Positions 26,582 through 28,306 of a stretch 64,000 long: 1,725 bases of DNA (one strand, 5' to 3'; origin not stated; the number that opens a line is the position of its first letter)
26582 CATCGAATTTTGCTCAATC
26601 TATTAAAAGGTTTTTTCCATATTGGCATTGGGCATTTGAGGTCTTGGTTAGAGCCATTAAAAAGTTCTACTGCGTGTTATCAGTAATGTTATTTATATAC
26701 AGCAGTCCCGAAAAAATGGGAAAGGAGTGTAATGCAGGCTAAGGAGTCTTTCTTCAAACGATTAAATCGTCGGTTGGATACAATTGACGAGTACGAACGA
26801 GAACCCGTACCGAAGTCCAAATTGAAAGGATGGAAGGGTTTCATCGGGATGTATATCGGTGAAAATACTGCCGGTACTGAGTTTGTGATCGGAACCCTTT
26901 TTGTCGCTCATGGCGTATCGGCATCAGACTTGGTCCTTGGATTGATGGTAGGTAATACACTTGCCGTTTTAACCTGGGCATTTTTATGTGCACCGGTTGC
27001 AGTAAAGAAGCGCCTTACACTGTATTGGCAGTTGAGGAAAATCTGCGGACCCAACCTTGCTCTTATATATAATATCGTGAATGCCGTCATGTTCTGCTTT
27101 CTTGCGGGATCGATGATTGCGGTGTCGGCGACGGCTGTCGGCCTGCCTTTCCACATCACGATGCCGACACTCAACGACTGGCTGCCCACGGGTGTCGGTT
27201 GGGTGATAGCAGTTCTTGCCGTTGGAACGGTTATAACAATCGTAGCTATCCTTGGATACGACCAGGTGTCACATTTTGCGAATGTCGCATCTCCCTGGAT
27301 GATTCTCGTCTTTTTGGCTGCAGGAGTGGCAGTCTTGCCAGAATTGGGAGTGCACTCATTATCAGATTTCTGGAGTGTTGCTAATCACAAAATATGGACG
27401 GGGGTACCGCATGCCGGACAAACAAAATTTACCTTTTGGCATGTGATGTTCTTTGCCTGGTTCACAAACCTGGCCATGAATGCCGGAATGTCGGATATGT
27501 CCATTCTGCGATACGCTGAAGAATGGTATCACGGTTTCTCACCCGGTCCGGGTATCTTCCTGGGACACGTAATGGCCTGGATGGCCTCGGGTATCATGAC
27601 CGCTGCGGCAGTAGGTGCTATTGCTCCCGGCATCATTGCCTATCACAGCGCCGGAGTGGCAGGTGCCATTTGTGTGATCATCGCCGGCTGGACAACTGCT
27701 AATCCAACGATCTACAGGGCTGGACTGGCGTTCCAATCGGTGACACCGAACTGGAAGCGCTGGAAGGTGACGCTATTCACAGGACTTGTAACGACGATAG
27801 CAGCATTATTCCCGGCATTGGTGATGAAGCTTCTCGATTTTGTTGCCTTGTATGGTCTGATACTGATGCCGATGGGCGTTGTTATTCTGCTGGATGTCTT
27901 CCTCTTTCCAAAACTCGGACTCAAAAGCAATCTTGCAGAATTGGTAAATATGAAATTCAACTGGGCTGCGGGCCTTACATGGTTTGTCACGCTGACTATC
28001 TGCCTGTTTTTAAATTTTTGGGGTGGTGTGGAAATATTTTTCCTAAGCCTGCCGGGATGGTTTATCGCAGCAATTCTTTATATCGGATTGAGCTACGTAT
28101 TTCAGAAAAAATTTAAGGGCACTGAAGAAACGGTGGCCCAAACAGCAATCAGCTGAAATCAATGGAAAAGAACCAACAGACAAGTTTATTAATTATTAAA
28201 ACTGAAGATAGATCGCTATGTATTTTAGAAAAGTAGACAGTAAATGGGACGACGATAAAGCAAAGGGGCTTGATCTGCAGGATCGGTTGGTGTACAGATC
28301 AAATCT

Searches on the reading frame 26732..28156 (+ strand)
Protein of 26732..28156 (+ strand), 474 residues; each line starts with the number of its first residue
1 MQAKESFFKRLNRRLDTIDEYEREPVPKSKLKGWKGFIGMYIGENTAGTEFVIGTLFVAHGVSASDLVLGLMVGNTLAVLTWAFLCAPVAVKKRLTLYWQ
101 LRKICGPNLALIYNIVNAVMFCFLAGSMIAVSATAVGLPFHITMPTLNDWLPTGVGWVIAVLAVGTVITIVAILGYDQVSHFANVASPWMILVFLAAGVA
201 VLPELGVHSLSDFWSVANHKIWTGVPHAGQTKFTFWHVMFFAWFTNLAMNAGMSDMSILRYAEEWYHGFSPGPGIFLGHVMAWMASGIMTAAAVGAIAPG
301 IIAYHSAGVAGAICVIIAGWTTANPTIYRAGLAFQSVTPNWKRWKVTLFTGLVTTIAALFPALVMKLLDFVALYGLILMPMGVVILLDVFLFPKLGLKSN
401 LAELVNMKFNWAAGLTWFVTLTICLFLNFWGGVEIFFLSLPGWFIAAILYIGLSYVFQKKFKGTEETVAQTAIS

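Call 9: search_protein_families(library=pfam, proteins=[window:26732-28156:+], max_evalue=0.00001)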
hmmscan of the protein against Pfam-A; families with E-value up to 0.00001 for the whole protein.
window:26732-28156:+ (474 aa): 0 families

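Call 25: search_protein_families(library=pfam, proteins=[window:26732-28156:+], max_evalue=0.01)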
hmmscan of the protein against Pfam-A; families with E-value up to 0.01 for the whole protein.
window:26732-28156:+ (474 aa): 0 families

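Call 55: search_protein_families(library=ncbifam, proteins=[window:26732-28156:+], max_evalue=0.00001)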
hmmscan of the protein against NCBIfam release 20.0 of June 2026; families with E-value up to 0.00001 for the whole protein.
window:26732-28156:+ (474 aa): 0 families

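Call 80: find_homologous_proteins(query=window:26732-28156:+, max_evalue=1e-10)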
Query window:26732-28156:+ (474 aa): 7548 proteins with E <= 1e-10 among 8000 candidates; the best 120 are listed.
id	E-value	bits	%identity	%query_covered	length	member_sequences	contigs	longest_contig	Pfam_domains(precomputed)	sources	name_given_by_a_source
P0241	0.0e+0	1062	100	100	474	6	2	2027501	-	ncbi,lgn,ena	-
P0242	2.8e-272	922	85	100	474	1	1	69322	-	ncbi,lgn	-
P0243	7.9e-271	917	85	99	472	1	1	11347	-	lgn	-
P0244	4.3e-269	911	85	99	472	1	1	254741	-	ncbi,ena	-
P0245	3.1e-268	909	84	99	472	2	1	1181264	-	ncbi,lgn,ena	-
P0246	1.8e-267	906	85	98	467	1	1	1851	-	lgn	-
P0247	5.3e-266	901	83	99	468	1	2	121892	-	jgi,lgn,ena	-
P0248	2.0e-265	899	83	98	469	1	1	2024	-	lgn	-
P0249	3.1e-265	899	86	96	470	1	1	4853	-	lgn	-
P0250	6.2e-264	894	82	99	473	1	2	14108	-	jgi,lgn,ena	-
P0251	3.7e-259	879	81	99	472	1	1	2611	-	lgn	-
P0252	3.1e-251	852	79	99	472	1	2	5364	-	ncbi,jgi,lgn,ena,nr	ncbi:MAG TPA: hypothetical protein VE868_11370 [Balneolaceae bacterium]|nr:hypothetical protein [Bal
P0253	2.0e-249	847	76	100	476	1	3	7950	-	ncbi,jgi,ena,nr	ncbi:MAG TPA: hypothetical protein VKA34_00700 [Balneolales bacterium]|nr:hypothetical protein [Baln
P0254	1.0e-243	828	79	98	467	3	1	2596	-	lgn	-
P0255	1.2e-240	818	77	97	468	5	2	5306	-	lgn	-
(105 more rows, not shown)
